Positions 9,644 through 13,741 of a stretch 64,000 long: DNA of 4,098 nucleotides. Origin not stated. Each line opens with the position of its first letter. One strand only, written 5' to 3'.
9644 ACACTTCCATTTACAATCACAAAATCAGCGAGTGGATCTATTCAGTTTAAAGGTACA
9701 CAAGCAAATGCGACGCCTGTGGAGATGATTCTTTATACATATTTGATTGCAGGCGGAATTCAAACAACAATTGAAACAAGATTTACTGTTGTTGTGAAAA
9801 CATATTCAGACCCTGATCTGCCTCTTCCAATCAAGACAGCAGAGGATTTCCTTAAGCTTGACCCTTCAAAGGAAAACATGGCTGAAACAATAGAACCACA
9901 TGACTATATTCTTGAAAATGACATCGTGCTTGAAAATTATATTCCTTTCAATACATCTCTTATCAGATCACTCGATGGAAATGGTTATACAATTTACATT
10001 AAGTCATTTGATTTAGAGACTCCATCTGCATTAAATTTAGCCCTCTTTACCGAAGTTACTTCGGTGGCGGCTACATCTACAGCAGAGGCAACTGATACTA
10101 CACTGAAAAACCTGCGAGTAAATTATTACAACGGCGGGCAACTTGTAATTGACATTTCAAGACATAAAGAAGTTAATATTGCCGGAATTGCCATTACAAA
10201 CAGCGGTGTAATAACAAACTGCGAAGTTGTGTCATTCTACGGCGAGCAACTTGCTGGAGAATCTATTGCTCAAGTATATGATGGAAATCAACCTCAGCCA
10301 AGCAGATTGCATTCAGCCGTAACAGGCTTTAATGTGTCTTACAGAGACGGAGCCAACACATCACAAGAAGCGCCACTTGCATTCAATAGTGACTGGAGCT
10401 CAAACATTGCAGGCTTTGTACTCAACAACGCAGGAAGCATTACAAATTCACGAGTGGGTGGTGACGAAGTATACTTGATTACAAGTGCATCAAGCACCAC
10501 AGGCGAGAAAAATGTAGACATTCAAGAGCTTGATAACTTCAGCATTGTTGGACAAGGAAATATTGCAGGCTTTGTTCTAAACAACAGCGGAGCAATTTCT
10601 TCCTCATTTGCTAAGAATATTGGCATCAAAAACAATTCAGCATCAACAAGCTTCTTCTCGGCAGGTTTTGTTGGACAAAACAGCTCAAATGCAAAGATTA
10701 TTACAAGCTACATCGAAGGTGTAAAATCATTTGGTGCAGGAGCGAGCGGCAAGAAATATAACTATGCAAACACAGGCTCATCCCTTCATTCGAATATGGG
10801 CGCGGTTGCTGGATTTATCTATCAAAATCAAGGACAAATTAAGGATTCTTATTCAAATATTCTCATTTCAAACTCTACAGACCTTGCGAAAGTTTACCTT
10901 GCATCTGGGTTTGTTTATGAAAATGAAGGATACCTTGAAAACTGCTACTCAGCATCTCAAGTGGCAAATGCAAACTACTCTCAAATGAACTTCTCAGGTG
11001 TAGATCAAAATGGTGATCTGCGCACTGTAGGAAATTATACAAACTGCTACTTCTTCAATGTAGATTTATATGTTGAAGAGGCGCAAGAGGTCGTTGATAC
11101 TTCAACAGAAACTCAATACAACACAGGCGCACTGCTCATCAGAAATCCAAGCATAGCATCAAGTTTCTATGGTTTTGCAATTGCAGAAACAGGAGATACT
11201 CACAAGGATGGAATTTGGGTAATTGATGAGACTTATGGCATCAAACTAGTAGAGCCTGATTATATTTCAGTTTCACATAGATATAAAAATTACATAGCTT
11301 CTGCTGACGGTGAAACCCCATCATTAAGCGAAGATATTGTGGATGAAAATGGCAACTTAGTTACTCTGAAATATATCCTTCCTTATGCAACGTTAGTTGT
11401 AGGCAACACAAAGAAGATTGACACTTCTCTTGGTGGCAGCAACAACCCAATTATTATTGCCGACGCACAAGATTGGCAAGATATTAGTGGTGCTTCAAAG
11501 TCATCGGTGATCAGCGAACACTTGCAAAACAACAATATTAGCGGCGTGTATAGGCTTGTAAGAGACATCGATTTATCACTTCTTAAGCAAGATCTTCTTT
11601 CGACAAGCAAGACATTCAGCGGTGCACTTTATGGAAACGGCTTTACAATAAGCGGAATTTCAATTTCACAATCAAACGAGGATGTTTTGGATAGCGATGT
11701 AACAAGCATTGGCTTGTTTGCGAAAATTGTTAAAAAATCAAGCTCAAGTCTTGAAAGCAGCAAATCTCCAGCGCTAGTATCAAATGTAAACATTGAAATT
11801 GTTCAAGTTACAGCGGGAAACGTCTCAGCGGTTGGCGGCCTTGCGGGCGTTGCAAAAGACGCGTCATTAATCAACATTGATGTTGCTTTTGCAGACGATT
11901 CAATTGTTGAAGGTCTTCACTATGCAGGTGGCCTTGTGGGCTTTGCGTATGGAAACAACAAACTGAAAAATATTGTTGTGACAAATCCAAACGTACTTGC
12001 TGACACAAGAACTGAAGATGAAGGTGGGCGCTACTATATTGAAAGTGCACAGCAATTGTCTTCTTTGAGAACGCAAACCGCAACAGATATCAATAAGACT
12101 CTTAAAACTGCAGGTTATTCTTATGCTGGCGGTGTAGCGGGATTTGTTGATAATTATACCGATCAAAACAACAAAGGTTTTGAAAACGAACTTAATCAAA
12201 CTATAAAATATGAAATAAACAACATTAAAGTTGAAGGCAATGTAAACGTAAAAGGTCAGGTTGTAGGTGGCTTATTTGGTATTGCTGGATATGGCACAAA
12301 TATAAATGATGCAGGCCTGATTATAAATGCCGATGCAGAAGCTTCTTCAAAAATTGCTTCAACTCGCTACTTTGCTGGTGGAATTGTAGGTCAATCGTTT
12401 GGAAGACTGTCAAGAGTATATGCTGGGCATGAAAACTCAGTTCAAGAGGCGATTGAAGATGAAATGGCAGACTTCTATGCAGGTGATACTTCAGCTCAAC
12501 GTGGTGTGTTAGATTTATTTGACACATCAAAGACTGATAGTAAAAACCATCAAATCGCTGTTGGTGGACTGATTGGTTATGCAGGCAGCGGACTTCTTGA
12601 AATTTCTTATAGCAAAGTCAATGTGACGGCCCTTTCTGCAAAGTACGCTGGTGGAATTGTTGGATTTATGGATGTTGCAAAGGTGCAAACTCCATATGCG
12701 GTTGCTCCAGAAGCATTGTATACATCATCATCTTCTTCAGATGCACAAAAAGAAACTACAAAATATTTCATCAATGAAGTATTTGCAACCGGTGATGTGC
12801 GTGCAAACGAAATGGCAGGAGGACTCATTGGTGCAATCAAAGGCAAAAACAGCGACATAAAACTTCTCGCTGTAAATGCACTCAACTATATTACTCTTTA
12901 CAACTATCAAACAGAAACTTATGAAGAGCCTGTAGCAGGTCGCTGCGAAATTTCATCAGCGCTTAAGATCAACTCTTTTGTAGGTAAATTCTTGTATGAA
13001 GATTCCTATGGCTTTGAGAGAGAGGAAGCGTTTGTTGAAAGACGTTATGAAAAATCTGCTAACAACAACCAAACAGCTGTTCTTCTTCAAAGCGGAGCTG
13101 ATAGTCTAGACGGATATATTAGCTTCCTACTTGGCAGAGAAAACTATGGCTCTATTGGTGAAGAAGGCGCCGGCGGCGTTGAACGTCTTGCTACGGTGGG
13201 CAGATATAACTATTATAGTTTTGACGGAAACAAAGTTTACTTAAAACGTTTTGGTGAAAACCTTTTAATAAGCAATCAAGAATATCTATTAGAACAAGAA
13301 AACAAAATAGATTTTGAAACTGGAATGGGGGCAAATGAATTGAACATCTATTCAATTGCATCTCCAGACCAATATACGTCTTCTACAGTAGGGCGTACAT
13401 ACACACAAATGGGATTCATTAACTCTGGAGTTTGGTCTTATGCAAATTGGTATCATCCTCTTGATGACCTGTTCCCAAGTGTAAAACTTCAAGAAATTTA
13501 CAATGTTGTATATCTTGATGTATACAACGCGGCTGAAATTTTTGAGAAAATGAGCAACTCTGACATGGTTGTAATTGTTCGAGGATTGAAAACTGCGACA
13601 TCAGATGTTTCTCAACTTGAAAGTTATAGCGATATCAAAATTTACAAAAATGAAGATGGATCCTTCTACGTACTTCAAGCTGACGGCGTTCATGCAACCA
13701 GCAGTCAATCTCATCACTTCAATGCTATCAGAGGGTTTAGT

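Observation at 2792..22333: A 6,513-aa lipoprotein encoded by one intact 19.5-kb ORF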

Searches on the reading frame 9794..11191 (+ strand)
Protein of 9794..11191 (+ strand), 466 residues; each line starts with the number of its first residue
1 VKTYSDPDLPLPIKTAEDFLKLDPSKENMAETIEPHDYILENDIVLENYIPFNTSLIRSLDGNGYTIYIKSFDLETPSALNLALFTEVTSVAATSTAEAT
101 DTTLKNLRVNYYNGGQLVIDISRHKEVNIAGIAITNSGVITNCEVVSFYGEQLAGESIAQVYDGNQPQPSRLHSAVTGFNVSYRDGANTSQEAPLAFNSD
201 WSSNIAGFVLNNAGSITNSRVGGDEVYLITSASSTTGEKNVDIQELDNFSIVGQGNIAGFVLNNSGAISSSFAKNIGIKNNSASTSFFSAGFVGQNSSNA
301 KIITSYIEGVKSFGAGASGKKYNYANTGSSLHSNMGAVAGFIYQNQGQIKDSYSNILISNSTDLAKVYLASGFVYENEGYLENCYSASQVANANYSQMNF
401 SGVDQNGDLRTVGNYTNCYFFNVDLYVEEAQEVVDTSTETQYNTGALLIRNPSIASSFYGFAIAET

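Call 42: find_related_loci(query=A2, collection=genome_contigs, flank=10000)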
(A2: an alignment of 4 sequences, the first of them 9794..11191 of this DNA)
Query A2 (466 aa) in genome_contigs; peptide patterns used: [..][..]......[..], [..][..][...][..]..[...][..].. (x = any residue, [..] = any of these).
173 stretches matched a pattern; 89 encode a relative of the query (tblastn E <= 1e-3); the best 80 are kept; 80 distinct loci.
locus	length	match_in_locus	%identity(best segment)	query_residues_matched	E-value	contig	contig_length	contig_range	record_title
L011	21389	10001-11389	66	1-465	0e+0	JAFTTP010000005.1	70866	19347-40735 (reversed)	MAG: Clostridia bacterium isolate RGIG4138 Roe_deer_Colon-1__c161676, whole genome shotgun sequence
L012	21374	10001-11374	63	1-465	0e+0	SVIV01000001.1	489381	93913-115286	MAG: Clostridiales bacterium isolate SIG418 NODE_43_length_489381_cov_8.623633, whole genome shotgun sequence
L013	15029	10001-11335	55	1-465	6e-149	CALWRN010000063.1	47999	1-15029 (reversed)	MAG: uncultured Clostridia bacterium isolate E21__bin145 genome assembly, contig: E21__k127_3028102, whole genome shotgu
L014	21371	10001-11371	54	1-465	2e-142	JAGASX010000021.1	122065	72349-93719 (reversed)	MAG: Clostridia bacterium isolate RGIG8744 Water_deer_Colon-4__c277684, whole genome shotgun sequence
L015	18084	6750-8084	57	4-465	4e-155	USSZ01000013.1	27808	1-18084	uncultured Clostridiales bacterium isolate UMGS2054 genome assembly, contig: NODE_118_length_27808_cov_3.853385, whole g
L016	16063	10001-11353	54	1-464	3e-142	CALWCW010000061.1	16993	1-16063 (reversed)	MAG: uncultured Clostridia bacterium isolate E03__bin84 genome assembly, contig: E03__k127_2040433, whole genome shotgun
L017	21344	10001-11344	54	1-464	5e-140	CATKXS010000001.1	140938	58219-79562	MAG TPA_asm: uncultured Clostridia bacterium isolate MGG03635_1680015435 genome assembly, contig: ERR2844015_289, whole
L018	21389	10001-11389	53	1-464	8e-139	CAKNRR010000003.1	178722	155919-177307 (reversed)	MAG TPA_asm: uncultured Clostridia bacterium isolate ERR3414588_bin.31_metaWRAP_v1.1_MAG genome assembly, contig: NODE_6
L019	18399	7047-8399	54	1-464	4e-138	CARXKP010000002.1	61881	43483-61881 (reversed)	MAG TPA_asm: uncultured Eubacteriales bacterium isolate MGBC157798 genome assembly, contig: MGBC157798.2, whole genome s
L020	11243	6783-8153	50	1-464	4e-137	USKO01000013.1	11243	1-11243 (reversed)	uncultured Firmicutes bacterium isolate UMGS1812 genome assembly, contig: NODE_2758_length_11243_cov_2.641491, whole gen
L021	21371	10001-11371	50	1-464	1e-135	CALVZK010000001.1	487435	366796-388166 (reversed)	MAG: uncultured Clostridia bacterium isolate BRZ_SF__bin122 genome assembly, contig: BRZ_SF__NODE_1_length_487435_cov_13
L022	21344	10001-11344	53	1-464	1e-133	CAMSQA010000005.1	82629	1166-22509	MAG TPA_asm: uncultured Clostridia bacterium isolate ERR9465718_bin.4_metawrap_v1.3_MAG genome assembly, contig: NODE.28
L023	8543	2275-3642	47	1-464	3e-132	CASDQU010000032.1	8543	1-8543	uncultured Firmicutes bacterium isolate CO.A26.metabat-bins.279 genome assembly, contig: CO.A26.metabat-bins.279.fa_k141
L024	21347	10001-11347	51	1-464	4e-131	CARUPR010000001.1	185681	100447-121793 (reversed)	MAG TPA_asm: uncultured Eubacteriales bacterium isolate MGBC127298 genome assembly, contig: MGBC127298.1, whole genome s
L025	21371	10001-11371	51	1-464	3e-131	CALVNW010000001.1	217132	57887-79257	MAG: uncultured Clostridia bacterium isolate BRZ_ES__bin107 genome assembly, contig: BRZ_ES__NODE_77_length_217132_cov_4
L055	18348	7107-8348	40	1-464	7e-79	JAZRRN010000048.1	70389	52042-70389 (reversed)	MAG: Candidatus Caccovivens sp. isolate T1900045353_YK20190043.MAGScoT_cleanbin_000015 SGB_6775_k141_1938009, whole geno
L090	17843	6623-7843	32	5-466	9e-45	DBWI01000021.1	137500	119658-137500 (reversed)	MAG TPA_asm: Christensenella sp. UBA1242 UBA1242_contig_48456, whole genome shotgun sequence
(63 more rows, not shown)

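Call 70: search_solved_structures(query=A4, max_evalue=1, show_alignments=2)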
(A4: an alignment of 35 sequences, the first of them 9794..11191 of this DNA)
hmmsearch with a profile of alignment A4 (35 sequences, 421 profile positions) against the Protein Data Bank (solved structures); distinct sequences matched with E-value up to 1: 0.

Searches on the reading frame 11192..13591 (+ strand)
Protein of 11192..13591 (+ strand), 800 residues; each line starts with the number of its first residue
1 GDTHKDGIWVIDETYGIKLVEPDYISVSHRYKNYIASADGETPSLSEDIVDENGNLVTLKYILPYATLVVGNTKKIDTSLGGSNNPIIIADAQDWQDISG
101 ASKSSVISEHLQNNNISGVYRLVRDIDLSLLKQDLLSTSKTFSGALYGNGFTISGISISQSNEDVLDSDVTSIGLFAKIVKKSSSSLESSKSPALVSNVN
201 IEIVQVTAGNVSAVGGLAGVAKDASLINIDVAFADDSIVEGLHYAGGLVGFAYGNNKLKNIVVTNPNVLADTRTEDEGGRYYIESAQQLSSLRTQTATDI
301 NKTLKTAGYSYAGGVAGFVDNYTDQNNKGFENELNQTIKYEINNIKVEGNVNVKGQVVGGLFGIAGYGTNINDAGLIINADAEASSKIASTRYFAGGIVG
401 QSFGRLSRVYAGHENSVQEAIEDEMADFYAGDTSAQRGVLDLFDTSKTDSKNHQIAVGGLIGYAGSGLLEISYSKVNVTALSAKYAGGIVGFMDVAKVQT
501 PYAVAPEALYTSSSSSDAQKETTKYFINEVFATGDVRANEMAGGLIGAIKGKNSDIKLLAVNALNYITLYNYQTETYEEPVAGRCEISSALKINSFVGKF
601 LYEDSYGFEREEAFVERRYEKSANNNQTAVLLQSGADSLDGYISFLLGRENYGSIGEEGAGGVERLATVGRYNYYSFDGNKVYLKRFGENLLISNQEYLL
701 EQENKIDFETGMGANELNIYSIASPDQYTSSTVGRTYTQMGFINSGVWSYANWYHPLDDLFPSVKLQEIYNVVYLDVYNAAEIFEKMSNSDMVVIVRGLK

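Call 8: search_protein_families(library=pfam, proteins=[window:11192-13591:+], max_evalue=10)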
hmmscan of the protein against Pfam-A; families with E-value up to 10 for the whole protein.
window:11192-13591:+ (800 aa): 1 family
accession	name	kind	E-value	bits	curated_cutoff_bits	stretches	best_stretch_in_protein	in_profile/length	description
PF07581.17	Glug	-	0.00088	20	20.5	2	455-479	3-28/28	The GLUG motif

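Call 85: search_protein_families(library=ncbifam, proteins=[window:11192-13591:+], max_evalue=0.1)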
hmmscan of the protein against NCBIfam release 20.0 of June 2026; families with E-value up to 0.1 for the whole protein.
window:11192-13591:+ (800 aa): 0 families

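Call 86: search_protein_families(library=phrogs, proteins=[window:11192-13591:+], max_evalue=0.01)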
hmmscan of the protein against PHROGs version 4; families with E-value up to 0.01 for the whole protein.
window:11192-13591:+ (800 aa): 0 families
